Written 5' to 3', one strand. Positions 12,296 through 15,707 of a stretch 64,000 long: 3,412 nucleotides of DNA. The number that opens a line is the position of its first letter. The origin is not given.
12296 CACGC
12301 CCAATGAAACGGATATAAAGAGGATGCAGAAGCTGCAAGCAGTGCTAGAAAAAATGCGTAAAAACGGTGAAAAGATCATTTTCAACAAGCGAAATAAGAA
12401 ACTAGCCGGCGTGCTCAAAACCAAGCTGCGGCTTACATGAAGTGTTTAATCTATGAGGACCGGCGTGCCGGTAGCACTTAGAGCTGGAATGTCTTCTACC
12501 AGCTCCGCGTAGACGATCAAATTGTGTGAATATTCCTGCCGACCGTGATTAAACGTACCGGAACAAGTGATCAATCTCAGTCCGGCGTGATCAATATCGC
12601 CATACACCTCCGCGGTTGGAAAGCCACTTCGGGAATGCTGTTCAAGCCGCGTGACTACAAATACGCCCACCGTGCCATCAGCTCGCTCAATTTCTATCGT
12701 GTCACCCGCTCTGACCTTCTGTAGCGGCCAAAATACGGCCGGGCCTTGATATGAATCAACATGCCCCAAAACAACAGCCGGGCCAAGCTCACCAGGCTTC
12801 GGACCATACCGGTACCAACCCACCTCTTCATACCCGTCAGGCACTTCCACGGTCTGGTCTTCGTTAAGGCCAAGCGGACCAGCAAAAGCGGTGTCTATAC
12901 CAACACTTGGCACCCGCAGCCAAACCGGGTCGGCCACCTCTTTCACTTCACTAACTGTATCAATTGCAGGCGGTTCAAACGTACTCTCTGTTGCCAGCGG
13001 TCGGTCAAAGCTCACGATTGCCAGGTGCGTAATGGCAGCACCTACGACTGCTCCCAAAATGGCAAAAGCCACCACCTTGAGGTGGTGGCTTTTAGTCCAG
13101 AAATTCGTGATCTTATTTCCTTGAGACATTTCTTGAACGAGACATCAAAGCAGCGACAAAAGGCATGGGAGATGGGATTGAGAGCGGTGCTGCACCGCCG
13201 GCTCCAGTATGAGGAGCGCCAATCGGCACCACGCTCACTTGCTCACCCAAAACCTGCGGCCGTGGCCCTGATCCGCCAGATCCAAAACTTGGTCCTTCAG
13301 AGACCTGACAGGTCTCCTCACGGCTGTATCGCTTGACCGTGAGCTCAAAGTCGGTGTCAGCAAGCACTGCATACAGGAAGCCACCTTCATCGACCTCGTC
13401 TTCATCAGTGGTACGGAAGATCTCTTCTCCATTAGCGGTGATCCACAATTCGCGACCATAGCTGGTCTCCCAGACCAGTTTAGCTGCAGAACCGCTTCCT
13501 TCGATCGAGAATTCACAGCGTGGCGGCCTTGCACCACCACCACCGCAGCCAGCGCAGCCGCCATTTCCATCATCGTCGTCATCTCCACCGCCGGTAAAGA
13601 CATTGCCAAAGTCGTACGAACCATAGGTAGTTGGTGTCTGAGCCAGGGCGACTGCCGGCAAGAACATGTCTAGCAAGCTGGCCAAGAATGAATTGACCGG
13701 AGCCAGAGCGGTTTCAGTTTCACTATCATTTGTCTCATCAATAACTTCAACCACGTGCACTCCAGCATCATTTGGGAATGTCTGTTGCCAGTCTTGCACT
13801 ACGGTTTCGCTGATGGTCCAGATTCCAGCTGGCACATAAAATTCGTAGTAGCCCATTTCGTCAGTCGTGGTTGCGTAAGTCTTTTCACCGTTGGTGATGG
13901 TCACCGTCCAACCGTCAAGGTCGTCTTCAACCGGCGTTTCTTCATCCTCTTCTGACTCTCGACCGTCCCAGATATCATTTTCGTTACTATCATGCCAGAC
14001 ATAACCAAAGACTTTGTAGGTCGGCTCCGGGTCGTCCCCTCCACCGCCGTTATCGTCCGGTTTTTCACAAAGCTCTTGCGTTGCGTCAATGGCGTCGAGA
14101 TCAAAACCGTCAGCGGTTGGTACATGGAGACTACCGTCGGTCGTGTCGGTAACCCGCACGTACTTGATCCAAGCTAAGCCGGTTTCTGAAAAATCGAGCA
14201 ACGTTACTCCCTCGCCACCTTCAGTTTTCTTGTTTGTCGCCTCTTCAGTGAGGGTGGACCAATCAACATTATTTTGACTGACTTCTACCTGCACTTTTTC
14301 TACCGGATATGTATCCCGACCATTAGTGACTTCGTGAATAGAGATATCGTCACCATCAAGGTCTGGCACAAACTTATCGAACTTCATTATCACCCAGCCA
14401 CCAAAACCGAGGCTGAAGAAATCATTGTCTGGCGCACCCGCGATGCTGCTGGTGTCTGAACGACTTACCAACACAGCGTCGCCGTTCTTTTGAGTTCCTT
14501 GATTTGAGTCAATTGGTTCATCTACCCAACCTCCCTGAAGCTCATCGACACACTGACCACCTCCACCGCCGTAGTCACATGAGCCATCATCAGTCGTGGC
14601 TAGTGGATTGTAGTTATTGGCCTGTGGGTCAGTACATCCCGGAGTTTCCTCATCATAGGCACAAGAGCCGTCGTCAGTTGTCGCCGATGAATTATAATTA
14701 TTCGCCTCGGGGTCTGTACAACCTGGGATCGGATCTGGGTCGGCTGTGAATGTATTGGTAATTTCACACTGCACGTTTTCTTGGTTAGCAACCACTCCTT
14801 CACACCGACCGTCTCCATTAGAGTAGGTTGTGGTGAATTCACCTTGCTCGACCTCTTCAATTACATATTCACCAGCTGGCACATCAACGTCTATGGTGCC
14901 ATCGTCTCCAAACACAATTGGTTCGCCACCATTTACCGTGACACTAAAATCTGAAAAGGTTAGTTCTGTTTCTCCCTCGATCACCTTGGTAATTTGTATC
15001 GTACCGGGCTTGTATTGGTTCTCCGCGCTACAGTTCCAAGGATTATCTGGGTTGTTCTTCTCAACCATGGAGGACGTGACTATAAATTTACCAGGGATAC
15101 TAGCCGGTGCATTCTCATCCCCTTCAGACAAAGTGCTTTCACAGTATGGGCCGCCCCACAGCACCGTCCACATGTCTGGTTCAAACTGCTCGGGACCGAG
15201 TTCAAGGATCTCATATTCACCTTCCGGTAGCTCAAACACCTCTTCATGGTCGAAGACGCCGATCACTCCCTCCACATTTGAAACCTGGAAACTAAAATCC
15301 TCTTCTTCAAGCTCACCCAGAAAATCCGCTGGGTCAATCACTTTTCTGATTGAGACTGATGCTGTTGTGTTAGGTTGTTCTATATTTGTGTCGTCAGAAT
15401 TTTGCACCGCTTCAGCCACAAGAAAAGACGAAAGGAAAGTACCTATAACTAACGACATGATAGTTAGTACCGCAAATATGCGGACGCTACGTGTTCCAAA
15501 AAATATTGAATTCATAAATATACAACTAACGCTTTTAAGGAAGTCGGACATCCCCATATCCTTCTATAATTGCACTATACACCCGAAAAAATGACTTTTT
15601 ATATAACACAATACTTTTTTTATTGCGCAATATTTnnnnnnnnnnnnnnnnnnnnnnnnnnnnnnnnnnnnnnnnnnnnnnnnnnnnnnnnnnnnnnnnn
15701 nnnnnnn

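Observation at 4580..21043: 16.5-kb co-directional surface-fibre locus combining a SipW/TasA-type system with a sortase system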

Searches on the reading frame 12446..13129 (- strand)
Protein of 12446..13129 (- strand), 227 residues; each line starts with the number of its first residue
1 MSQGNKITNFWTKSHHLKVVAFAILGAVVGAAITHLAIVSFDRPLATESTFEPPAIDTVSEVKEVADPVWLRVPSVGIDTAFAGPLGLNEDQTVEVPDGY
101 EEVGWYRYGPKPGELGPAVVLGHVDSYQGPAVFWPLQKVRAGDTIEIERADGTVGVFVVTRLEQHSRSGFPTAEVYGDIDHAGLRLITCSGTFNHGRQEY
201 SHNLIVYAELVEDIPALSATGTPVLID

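Call 3: search_protein_families(library=pfam, proteins=[window:12446-13129:-], max_evalue=0.01)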
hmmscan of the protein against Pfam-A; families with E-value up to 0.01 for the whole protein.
window:12446-13129:- (227 aa): 1 family
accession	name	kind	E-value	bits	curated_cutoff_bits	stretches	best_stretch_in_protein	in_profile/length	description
PF04203.18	Sortase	-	5.7e-21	75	26.6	1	71-211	1-125/125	Sortase domain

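Call 4: search_protein_families(library=ncbifam, proteins=[window:12446-13129:-], max_evalue=0.01)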
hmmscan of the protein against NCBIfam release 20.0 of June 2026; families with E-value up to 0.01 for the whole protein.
window:12446-13129:- (227 aa): 3 families
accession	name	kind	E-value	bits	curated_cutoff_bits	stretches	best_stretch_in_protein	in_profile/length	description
NF033748.1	class_F_sortase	subfamily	2.3e-51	173.5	166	1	64-210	7-154/155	class F sortase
NF033747.1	class_E_sortase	subfamily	2.1e-05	24.5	160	1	66-213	69-208/211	class E sortase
TIGR03784.1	marine_sortase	equivalog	0.00075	19.2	158.25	1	110-195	85-161/174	class GN sortase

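Call 52: find_related_loci(query=window:12446-13129:-, collection=metagenome_contigs, flank=10000)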
Query window:12446-13129:- (227 aa) in metagenome_contigs; peptide patterns used: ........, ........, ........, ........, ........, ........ (x = any residue, [..] = any of these).
60 stretches matched a pattern; 15 encode a relative of the query (tblastn E <= 1e-3); 15 distinct loci.
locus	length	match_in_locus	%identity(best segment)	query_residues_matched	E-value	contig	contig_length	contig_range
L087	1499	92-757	78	1-222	3e-127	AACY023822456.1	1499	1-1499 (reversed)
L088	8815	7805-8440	53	1-211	1e-71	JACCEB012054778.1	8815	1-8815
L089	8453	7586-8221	53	1-211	2e-71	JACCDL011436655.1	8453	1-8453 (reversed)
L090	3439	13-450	69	66-211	5e-69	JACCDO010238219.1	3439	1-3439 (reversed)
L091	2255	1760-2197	60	66-211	6e-59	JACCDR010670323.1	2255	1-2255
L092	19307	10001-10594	49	16-212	2e-58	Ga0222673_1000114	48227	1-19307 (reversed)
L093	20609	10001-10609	42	19-212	6e-43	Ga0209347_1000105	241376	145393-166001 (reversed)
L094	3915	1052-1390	55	98-210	1e-41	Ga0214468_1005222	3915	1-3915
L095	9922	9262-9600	55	98-210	2e-41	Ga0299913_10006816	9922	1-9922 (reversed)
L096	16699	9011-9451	47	65-212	5e-40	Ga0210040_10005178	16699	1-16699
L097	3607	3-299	56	112-211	5e-31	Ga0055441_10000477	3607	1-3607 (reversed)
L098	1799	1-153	69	162-212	3e-19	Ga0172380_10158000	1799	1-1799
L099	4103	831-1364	31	53-209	8e-15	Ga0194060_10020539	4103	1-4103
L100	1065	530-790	40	122-209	2e-13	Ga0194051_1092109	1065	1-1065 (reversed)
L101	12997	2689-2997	39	118-209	9e-14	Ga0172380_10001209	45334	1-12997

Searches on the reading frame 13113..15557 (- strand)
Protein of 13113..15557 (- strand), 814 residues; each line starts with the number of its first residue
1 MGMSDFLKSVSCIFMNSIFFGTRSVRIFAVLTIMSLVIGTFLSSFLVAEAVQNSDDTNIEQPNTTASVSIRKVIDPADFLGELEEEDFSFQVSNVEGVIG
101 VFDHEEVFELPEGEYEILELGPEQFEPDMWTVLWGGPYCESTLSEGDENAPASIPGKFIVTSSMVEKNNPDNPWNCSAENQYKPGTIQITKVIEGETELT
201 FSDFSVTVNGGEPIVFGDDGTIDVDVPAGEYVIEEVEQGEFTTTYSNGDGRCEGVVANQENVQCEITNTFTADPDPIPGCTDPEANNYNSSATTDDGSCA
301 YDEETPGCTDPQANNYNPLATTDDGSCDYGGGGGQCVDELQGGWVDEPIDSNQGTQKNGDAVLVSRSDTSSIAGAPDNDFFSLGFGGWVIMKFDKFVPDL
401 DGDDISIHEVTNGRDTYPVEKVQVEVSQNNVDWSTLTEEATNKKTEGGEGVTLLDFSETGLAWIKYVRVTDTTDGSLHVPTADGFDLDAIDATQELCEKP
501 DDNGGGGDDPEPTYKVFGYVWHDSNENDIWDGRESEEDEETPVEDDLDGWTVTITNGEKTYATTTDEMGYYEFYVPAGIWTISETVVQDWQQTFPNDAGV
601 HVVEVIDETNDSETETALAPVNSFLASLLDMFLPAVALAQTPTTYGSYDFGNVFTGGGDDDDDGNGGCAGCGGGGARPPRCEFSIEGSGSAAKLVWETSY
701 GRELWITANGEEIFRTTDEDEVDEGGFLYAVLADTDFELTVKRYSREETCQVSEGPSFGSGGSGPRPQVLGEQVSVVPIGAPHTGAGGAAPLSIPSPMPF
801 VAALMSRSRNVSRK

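Call 3: search_protein_families(library=pfam, proteins=[window:13113-15557:-], max_evalue=0.01)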
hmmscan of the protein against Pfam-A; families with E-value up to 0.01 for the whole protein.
window:13113-15557:- (814 aa): 4 families
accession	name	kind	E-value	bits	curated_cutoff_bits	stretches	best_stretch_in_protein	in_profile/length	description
PF19403.5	SpaA_2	-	1.3e-05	26.2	25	0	184-265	3-87/96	Prealbumin-like fold domain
PF17210.9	SdrD_B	-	0.00051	20.6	29.7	1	519-598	6-78/112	SdrD B-like domain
PF13620.12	CarboxypepD_reg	-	0.0083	16.9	32.3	0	547-582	14-52/82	Carboxypeptidase regulatory-like domain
PF00754.31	F5_F8_type_C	-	0.0089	16.6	28.2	0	409-473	54-114/127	F5/8 type C domain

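Call 4: search_protein_families(library=ncbifam, proteins=[window:13113-15557:-], max_evalue=0.01)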
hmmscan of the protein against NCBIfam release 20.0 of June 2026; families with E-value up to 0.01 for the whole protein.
window:13113-15557:- (814 aa): 0 families

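Call 46: search_solved_structures(query=window:13113-15557:-, max_evalue=1)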
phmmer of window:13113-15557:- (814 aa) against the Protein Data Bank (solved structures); distinct sequences matched with E-value up to 1: 4.
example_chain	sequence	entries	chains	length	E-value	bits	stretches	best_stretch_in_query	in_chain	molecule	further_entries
6u2j_A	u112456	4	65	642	0.076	14.4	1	304-328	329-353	Macrophage-expressed gene 1 protein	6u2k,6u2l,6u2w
6u23_A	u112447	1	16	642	0.085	14.2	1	304-328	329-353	Macrophage-expressed gene 1 protein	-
6sb3_A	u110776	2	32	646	0.19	13.1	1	270-329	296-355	Macrophage-expressed gene 1 protein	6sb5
8a1d_A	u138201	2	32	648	0.19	13.1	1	270-329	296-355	Macrophage-expressed gene 1 protein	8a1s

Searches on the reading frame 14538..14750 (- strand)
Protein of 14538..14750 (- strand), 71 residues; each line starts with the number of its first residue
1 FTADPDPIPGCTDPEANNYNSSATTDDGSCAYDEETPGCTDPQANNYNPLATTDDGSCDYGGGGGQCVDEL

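Call 63: search_protein_families(library=pfam, proteins=[window:14538-14750:-], max_evalue=1)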
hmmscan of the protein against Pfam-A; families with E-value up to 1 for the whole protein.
window:14538-14750:- (71 aa): 1 family
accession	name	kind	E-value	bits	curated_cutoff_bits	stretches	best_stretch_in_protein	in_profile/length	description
PF05479.16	PsaN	-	0.067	13.8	21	1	17-51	74-108/132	Photosystem I reaction centre subunit N (PSAN or PSI-N)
